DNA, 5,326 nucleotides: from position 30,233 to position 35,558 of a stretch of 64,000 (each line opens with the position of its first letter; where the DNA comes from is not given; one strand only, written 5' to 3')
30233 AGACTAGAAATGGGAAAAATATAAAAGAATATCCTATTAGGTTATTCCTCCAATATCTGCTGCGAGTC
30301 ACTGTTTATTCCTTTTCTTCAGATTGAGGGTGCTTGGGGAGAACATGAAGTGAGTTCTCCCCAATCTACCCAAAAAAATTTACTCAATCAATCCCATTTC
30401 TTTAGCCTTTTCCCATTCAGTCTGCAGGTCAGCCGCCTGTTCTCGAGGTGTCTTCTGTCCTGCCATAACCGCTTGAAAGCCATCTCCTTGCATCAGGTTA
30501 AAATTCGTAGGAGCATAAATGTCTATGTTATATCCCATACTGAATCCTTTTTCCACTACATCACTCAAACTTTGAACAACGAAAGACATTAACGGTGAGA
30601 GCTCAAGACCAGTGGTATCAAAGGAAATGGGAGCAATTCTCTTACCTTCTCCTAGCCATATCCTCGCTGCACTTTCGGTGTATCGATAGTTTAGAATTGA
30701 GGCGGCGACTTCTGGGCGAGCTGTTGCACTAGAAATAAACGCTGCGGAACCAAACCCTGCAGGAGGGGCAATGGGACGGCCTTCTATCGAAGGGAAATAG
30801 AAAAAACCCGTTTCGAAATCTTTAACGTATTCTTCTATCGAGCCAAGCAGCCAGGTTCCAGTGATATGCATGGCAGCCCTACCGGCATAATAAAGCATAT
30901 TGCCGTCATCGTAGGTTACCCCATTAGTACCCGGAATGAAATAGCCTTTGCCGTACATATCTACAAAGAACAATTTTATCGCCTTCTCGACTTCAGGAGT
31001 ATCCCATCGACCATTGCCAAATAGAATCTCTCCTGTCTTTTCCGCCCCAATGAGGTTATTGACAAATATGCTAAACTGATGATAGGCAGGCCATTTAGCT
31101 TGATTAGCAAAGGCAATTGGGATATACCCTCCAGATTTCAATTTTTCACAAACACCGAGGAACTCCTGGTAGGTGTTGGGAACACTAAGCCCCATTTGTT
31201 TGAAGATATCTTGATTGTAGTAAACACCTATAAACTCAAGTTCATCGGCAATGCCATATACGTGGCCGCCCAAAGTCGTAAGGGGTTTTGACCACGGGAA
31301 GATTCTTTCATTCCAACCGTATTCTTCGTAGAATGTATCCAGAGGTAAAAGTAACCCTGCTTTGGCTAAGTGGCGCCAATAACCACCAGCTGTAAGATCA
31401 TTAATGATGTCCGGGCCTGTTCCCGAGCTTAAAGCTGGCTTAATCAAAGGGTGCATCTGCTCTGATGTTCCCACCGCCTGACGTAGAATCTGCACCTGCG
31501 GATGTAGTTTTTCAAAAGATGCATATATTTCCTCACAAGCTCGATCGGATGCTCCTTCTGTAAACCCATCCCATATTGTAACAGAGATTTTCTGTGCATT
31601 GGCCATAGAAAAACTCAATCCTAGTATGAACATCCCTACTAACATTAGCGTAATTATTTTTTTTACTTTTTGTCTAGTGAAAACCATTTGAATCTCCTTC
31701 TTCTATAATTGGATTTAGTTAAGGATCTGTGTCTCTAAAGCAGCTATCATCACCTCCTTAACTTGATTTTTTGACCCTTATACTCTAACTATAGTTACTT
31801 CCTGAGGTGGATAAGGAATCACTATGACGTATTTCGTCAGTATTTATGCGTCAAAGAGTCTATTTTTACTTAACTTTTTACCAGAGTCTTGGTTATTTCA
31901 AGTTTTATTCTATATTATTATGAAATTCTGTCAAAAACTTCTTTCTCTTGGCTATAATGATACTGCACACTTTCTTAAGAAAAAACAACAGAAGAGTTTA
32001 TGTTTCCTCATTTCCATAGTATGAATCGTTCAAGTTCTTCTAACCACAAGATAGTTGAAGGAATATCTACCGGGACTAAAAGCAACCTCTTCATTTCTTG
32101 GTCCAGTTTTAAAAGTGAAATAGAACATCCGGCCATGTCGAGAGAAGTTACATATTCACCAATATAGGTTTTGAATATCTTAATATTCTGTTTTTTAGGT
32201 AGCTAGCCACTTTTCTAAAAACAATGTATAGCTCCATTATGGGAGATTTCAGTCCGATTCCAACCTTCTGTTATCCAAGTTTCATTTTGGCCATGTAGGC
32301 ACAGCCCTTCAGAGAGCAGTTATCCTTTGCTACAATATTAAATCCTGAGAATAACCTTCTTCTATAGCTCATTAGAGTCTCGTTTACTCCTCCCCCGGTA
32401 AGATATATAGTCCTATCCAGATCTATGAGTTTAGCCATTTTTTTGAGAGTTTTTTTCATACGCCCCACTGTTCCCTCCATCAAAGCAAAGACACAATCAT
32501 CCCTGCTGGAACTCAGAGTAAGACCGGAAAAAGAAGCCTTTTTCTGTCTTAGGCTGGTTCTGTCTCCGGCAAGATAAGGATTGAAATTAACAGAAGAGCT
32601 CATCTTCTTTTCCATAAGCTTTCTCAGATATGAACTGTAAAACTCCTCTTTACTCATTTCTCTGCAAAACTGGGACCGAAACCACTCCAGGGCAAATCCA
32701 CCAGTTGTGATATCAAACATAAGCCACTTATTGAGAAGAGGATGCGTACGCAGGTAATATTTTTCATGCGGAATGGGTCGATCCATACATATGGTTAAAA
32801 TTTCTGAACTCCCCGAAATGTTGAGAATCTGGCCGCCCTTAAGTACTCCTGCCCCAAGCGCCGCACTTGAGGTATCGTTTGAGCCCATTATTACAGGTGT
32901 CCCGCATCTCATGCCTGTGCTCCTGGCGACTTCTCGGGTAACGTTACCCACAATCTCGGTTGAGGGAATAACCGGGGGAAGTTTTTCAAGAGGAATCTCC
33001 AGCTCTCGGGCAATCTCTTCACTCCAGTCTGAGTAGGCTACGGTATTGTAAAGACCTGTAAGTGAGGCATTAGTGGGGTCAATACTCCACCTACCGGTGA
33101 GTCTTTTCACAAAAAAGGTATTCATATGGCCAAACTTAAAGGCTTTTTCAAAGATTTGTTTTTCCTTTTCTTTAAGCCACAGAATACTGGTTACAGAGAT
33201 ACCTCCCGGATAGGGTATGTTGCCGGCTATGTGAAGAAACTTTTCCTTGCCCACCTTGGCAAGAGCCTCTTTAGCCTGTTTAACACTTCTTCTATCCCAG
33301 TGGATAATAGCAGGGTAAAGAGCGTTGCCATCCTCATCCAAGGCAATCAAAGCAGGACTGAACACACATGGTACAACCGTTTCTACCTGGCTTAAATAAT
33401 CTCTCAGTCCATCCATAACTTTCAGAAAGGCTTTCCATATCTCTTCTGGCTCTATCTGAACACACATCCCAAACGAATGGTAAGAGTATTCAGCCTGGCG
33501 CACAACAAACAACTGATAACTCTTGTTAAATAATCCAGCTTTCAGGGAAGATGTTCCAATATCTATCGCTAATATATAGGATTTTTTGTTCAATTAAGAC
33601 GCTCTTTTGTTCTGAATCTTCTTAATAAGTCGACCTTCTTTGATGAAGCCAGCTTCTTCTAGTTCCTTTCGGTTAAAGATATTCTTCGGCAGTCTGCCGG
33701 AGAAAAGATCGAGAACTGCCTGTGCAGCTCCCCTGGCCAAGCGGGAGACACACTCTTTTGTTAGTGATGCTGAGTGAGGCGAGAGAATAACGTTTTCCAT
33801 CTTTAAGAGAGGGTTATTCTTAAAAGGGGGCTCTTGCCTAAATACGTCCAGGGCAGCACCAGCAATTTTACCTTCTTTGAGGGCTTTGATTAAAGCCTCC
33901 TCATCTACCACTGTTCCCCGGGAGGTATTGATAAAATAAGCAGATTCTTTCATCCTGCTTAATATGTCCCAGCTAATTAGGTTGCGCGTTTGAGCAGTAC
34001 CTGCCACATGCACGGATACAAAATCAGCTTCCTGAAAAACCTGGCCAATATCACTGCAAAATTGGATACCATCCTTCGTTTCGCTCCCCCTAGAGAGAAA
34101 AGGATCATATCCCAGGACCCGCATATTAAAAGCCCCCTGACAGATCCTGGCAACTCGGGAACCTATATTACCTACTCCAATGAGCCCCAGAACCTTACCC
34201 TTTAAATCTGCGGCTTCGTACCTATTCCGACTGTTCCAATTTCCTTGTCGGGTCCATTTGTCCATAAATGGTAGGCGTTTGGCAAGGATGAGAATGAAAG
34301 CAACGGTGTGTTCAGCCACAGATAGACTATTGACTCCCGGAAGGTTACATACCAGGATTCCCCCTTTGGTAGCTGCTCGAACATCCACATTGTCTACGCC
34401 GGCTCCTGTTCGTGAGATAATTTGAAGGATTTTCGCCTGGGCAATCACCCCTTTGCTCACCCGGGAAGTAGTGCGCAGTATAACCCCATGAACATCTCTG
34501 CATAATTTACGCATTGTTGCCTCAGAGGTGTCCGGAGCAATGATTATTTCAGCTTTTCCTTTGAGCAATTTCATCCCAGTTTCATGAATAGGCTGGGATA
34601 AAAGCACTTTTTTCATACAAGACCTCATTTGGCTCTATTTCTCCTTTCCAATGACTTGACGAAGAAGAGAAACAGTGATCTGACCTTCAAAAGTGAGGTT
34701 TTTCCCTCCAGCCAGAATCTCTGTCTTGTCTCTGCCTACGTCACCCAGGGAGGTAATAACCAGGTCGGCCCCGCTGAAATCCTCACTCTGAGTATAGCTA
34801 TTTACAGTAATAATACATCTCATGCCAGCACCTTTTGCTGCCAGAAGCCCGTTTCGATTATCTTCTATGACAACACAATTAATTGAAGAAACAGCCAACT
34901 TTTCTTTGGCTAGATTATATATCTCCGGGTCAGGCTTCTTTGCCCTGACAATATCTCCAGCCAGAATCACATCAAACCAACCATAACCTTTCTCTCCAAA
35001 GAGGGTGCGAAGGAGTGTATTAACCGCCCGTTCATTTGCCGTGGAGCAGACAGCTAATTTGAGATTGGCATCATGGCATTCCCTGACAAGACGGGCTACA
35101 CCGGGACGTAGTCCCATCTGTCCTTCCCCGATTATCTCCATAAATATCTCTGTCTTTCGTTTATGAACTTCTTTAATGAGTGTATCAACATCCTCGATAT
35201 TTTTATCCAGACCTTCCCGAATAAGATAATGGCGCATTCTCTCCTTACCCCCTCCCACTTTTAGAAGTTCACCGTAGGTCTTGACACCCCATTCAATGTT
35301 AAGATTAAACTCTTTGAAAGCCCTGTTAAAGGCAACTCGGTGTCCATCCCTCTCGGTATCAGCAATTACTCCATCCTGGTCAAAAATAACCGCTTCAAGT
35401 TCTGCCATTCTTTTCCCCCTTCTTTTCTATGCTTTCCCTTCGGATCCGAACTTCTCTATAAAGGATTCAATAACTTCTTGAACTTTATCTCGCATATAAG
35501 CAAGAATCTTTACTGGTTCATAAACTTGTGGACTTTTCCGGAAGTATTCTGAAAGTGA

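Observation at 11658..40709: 29-kb glycoside/polyol catabolic super-locus with an inositol-like toolkit but no IolC/IolD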

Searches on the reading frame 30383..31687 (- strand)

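Call 4: search_protein_families(library=pfam, proteins=[window:30383-31687:-])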
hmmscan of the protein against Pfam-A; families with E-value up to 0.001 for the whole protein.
window:30383-31687:- (435 aa): 2 families
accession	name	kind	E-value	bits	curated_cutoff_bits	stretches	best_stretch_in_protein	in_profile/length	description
PF01547.30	SBP_bac_1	-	1.8e-25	91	26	1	53-339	16-304/307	Bacterial extracellular solute-binding protein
PF13416.11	SBP_bac_8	-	2.9e-18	67.1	27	1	54-346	2-254/279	Bacterial extracellular solute-binding protein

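Call 7: search_protein_families(library=ncbifam, proteins=[window:30383-31687:-], max_evalue=0.00001)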
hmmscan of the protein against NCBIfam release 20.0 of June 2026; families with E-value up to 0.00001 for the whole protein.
window:30383-31687:- (435 aa): 3 families
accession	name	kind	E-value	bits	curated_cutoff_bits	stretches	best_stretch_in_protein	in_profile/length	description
TIGR03851.1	chitin_NgcE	equivalog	9.3e-25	87.4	399.65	1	26-429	34-442/450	N-acetylglucosamine/diacetylchitobiose ABC transporter substrate-binding protein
TIGR03850.1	bind_CPR_0540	equivalog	7.5e-16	57.8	299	1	153-427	161-434/437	carbohydrate ABC transporter substrate-binding protein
NF008211.0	PRK10974.1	equivalog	2.9e-06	26.1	411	0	20-297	13-291/439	sn-glycerol-3-phosphate ABC transporter substrate-binding protein UgpB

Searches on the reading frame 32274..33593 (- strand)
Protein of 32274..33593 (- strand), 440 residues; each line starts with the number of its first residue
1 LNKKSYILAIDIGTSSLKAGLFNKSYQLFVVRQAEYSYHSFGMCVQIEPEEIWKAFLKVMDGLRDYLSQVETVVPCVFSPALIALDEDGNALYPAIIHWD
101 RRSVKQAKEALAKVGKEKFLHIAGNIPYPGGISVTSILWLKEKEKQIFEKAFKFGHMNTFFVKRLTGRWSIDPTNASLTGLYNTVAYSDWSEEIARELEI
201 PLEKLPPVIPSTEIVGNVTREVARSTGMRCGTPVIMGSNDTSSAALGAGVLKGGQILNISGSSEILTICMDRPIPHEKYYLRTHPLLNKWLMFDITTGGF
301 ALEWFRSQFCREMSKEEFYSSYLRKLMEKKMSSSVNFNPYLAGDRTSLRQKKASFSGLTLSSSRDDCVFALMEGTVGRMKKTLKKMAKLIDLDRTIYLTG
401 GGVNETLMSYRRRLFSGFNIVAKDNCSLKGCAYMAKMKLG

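Call 4: search_protein_families(library=pfam, proteins=[window:32274-33593:-])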
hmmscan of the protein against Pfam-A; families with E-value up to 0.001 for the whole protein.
window:32274-33593:- (440 aa): 2 families
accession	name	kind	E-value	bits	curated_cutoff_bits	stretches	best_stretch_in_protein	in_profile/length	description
PF00370.27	FGGY_N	-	6.1e-44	150.9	28.8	1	6-247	1-245/245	FGGY family of carbohydrate kinases, N-terminal domain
PF02782.22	FGGY_C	-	3.4e-08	33.9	27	1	259-407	4-164/198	FGGY family of carbohydrate kinases, C-terminal domain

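Call 7: search_protein_families(library=ncbifam, proteins=[window:32274-33593:-], max_evalue=0.00001)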
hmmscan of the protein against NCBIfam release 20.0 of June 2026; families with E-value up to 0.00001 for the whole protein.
window:32274-33593:- (440 aa): 10 families
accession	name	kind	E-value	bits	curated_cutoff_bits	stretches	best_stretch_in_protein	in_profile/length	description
TIGR01312.1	XylB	equivalog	6.8e-57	193.1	380.25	1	9-409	2-407/481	xylulokinase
TIGR01314.1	gntK_FGGY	equivalog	3.1e-41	141.5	648.55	1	6-401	1-410/505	gluconokinase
NF008187.0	PRK10939.1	equivalog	3.1e-34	118.5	528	1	3-315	2-322/521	autoinducer-2 kinase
TIGR02628.1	fuculo_kin_coli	equivalog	6.6e-30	104.5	470.9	1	50-409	49-410/465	L-fuculokinase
NF011601.0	PRK15027.1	equivalog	1.6e-28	99.3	912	1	8-403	3-397/484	xylulokinase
TIGR01311.1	glycerol_kin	equivalog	1.3e-25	89.8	590.35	1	6-438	2-449/496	glycerol kinase GlpK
NF000756.0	PRK00047.1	subfamily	1.6e-24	86.1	498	1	2-414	2-426/502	glycerol kinase GlpK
TIGR02627.1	rhamnulo_kin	equivalog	4.5e-09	35.4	527.95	1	83-278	81-269/454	rhamnulokinase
NF003154.0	PRK04123.1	equivalog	6.9e-07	28.3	428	0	133-264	160-301/554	ribulokinase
NF007925.0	PRK10640.1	equivalog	2.9e-06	26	639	1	82-274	86-271/489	rhamnulokinase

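Call 26: find_related_loci(query=window:32274-33593:-, collection=metagenome_contigs, flank=10000)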
Query window:32274-33593:- (440 aa) in metagenome_contigs; peptide patterns used: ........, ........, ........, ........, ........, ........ (x = any residue, [..] = any of these).
224 stretches matched a pattern; 21 encode a relative of the query (tblastn E <= 1e-3); 21 distinct loci.
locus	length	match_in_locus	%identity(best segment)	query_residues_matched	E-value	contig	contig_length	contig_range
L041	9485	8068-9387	97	1-440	0e+0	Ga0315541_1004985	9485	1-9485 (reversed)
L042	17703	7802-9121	96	1-440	0e+0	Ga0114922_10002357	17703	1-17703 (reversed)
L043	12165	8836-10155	93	1-440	0e+0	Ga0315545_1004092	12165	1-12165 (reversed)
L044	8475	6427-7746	88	1-440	0e+0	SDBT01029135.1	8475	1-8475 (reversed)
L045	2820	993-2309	84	1-439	0e+0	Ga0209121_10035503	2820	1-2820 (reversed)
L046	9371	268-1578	70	1-437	0e+0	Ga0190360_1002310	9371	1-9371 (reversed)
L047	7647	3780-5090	70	1-437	0e+0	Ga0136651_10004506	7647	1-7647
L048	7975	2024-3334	70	1-437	0e+0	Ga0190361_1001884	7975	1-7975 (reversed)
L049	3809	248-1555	66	1-436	0e+0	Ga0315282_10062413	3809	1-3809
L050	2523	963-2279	66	1-439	0e+0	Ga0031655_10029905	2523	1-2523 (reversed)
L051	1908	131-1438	65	1-436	0e+0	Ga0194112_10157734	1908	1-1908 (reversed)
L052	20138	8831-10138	64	1-436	0e+0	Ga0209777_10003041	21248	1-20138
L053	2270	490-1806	64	1-439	0e+0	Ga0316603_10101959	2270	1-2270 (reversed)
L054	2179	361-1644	51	7-436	4e-143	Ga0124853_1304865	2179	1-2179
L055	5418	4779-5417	92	1-213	5e-134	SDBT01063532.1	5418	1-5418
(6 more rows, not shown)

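Call 29: find_encoding_contigs(protein=L047:3780-5087:+, flank=10000, max_places=4)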
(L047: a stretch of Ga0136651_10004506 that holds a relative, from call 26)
Protein L047:3780-5087:+ (436 aa): no gene with exactly this product is on record in the collection.

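Call 30: find_encoding_contigs(protein=L044:6427-7743:+, flank=10000, max_places=4)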
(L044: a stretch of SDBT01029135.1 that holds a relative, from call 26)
Protein L044:6427-7743:+ (439 aa): no gene with exactly this product is on record in the collection.

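Call 76: search_solved_structures(query=window:32274-33593:-, max_evalue=1e-15)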
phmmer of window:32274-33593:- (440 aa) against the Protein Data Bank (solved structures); distinct sequences matched with E-value up to 1e-15: 13.
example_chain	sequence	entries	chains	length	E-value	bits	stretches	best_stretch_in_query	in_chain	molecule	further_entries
2itm_A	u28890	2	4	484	7.3e-27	97.6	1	8-403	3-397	Xylulose kinase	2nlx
2zf5_O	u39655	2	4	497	4.3e-26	95.1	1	5-437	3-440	Glycerol kinase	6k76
6k78_B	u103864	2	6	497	8.1e-26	94.2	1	5-437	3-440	Glycerol kinase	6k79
6k78_A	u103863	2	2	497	1.1e-25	93.7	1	5-437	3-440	Glycerol kinase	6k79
3gbt_A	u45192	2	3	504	3.9e-25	91.9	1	5-407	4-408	Gluconate kinase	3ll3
3hz6_A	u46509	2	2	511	1.5e-23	86.7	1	5-413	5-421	Xylulokinase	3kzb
5vm1_A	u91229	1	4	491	3.3e-22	82.3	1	8-406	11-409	Xylulokinase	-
5ya0_A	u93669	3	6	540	3.3e-21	79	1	3-314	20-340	Autoinducer-2 kinase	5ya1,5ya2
3ifr_A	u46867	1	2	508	5.7e-20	74.9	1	46-377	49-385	Carbohydrate kinase, FGGY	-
6ude_A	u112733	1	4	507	3.6e-18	69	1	2-440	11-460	Glycerol kinase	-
4e1j_A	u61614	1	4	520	1.7e-17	66.8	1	5-263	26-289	Glycerol kinase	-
3g25_A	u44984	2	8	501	3.5e-17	65.7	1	4-414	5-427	Glycerol kinase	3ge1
2d4w_A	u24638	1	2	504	4.3e-17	65.4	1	5-270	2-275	glycerol kinase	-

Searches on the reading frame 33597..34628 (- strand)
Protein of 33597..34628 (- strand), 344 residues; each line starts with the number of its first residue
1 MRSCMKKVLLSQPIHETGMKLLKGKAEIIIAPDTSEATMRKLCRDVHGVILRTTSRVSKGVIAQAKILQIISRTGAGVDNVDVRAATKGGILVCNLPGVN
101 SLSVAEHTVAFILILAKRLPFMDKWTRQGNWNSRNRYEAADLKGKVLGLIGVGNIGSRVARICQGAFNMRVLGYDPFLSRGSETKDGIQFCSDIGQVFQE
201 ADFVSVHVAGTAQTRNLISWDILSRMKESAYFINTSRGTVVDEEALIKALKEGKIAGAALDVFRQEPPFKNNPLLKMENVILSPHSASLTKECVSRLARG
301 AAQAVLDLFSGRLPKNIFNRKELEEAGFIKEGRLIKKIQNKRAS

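Call 4: search_protein_families(library=pfam, proteins=[window:33597-34628:-])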
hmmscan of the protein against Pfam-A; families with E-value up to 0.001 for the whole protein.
window:33597-34628:- (344 aa): 3 families
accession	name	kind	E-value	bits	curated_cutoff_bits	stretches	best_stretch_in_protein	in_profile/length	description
PF02826.25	2-Hacid_dh_C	-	5.7e-61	205.4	25.1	1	110-287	2-178/178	D-isomer specific 2-hydroxyacid dehydrogenase, NAD binding domain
PF00389.36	2-Hacid_dh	-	1.8e-29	102.6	24.6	1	8-318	1-133/134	D-isomer specific 2-hydroxyacid dehydrogenase, catalytic domain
PF03446.21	NAD_binding_2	-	7.8e-07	29.7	21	1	147-255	2-112/161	NAD binding domain of 6-phosphogluconate dehydrogenase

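Call 7: search_protein_families(library=ncbifam, proteins=[window:33597-34628:-], max_evalue=0.00001)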
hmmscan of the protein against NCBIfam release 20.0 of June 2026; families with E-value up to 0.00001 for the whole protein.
window:33597-34628:- (344 aa): 21 families
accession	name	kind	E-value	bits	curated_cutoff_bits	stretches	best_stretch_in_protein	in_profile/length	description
TIGR01327.1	PGDH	equivalog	1.7e-89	301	454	1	7-324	1-316/525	phosphoglycerate dehydrogenase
NF009714.1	PRK13243.1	equivalog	2.8e-73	247.1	455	1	7-322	4-326/332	glyoxylate reductase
NF005069.0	PRK06487.1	equivalog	2.9e-57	194.2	448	1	50-312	52-314/320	2-hydroxyacid dehydrogenase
NF008759.0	PRK11790.1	equivalog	7.6e-57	192.8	404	1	5-310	11-318/410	phosphoglycerate dehydrogenase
NF011938.0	PRK15409.1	equivalog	7.5e-52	176.3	492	1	40-321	40-321/324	glyoxylate/hydroxypyruvate reductase GhrB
NF006263.0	PRK08410.1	equivalog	2.9e-51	174.7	389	1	12-305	9-303/311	D-2-hydroxyacid dehydrogenase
NF005387.0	PRK06932.1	equivalog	2.9e-50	171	492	1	41-303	40-304/314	2-hydroxyacid dehydrogenase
NF041369.1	Dhydh_Halo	equivalog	1.7e-47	162.1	400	1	74-303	62-289/305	D-2-hydroxyacid dehydrogenase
NF005750.0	PRK07574.1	equivalog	6.2e-46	157.2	329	1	29-310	72-358/386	NAD-dependent formate dehydrogenase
NF006374.0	PRK08605.1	subfamily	4.9e-39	134.3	356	1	66-309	69-322/332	D-lactate dehydrogenase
NF005027.0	PRK06436.1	equivalog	8.9e-36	123.5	261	1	64-324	49-294/303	2-hydroxyacid dehydrogenase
NF001309.0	PRK00257.1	equivalog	6.8e-35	120.7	434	2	136-309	108-278/379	4-phosphoerythronate dehydrogenase PdxB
NF000492.1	vanH_gen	exception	1.4e-32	113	540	1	41-294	38-296/312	D-lactate dehydrogenase VanH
NF009127.0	PRK12480.1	equivalog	1.2e-30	106.6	579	1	64-308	67-319/330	D-lactate dehydrogenase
NF000371.1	vanH_Agroup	exception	5.7e-27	94.8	700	1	54-301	56-308/322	VanH-A/VanH-Pt family D-lactate dehydrogenase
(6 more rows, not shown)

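Call 90: search_solved_structures(query=window:33597-34628:-, max_evalue=1e-40)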
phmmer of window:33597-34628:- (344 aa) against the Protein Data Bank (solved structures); distinct sequences matched with E-value up to 1e-40: 39.
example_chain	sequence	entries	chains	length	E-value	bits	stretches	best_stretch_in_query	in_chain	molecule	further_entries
8wph_A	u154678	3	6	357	4e-72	246.3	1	6-321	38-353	McyI-NAD | McyI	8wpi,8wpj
8wpq_A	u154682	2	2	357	7.6e-72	245.4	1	6-321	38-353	McyI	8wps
8wpo_A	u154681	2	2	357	7.6e-72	245.4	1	6-321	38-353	McyI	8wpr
9jnq_A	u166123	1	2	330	3.6e-71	243.2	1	8-319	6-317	McyI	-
9jnr_A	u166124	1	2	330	1.3e-70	241.3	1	8-319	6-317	McyI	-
1wwk_A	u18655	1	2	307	1.4e-63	218.2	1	6-310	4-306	phosphoglycerate dehydrogenase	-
6plf_A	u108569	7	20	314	2.5e-58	201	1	5-312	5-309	D-3-phosphoglycerate dehydrogenase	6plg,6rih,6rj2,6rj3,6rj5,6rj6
6cwa_A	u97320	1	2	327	2.8e-58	200.8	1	5-312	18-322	D-3-phosphoglycerate dehydrogenase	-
2g76_A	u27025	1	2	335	3.1e-58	200.7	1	5-312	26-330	D-3-phosphoglycerate dehydrogenase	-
7cvp_A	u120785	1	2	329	3.1e-58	200.6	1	5-312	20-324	D-3-phosphoglycerate dehydrogenase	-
7dkm_A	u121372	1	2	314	1.4e-57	198.5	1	5-308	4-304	D-3-phosphoglycerate dehydrogenase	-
7ewh_A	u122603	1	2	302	3e-57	197.4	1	6-306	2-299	D-3-phosphoglycerate dehydrogenase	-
5n6c_A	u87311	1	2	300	1e-56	195.6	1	7-303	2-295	D-3-phosphoglycerate dehydrogenase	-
5aov_A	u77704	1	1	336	6.7e-53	183.1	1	6-323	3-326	GLYOXYLATE REDUCTASE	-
9whb_A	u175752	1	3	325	1.6e-52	181.9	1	7-321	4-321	3-phosphoglycerate dehydrogenase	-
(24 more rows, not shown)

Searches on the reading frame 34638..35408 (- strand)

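Call 4: search_protein_families(library=pfam, proteins=[window:34638-35408:-])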
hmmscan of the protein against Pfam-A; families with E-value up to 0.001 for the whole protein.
window:34638-35408:- (257 aa): 3 families
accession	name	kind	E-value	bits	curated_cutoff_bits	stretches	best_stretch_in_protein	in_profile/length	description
PF00702.32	Hydrolase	-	5.4e-26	92.6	26.4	1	5-195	2-191/191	haloacid dehalogenase-like hydrolase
PF13419.12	HAD_2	-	1.1e-23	84.7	23.8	1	7-200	1-177/178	Haloacid dehalogenase-like hydrolase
PF13242.12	Hydrolase_like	-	3.2e-05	24.2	22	1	157-223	3-74/75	HAD-hyrolase-like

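Call 7: search_protein_families(library=ncbifam, proteins=[window:34638-35408:-], max_evalue=0.00001)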
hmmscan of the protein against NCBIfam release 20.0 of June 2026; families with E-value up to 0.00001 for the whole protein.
window:34638-35408:- (257 aa): 25 families
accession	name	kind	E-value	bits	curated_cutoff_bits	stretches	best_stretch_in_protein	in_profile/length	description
TIGR02009.1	PGMB-YQAB-SF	subfamily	9e-26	91.2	153.35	1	5-199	2-184/186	beta-phosphoglucomutase family hydrolase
TIGR01990.1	bPGM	equivalog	2e-22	80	189.4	1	4-199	1-184/187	beta-phosphoglucomutase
NF008087.0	PRK10826.1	equivalog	9e-21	74.5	191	1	81-224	75-215/222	hexitol phosphatase HxpB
NF046057.1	bifunc_MtlD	equivalog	3.8e-18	65.3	800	1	3-200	6-190/683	bifunctional mannitol-1-phosphate dehydrogenase/phosphatase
NF009695.0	PRK13222.1-2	equivalog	5.6e-17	62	225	1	2-223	4-217/226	phosphoglycolate phosphatase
TIGR01449.2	PGP_bact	equivalog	1.5e-15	57.3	180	1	7-222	1-207/213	phosphoglycolate phosphatase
NF008000.0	PRK10725.1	equivalog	3.6e-15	56.6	215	1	4-199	5-183/188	fructose-1-phosphate/6-phosphogluconate phosphatase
TIGR01509.1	HAD-SF-IA-v3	subfamily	3.7e-14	53.2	29.4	1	88-200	54-153/154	HAD-IA family hydrolase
NF053653.1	InDiPhoBT2121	equivalog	1.6e-13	50.7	245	1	5-206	2-190/216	inorganic diphosphatase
NF009697.0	PRK13222.1-4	equivalog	2.9e-13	49.7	327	1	3-210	6-202/232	phosphoglycolate phosphatase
NF009698.0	PRK13223.1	equivalog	6.6e-13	48.5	466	1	7-208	16-207/272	phosphoglycolate phosphatase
NF009694.0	PRK13222.1-1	equivalog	3.3e-11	43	415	1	81-223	94-234/252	phosphoglycolate phosphatase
TIGR02247.1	HAD-1A3-hyp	subfamily_domain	3.9e-11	43.1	125.4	1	4-205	2-199/211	epoxide hydrolase N-terminal domain-like phosphatase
TIGR01422.2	phosphonatase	equivalog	4.4e-11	42.6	220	1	5-200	2-198/251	phosphonoacetaldehyde hydrolase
NF008610.0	PRK11587.1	equivalog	4.7e-11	42.4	282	1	102-228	86-207/219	sugar phosphatase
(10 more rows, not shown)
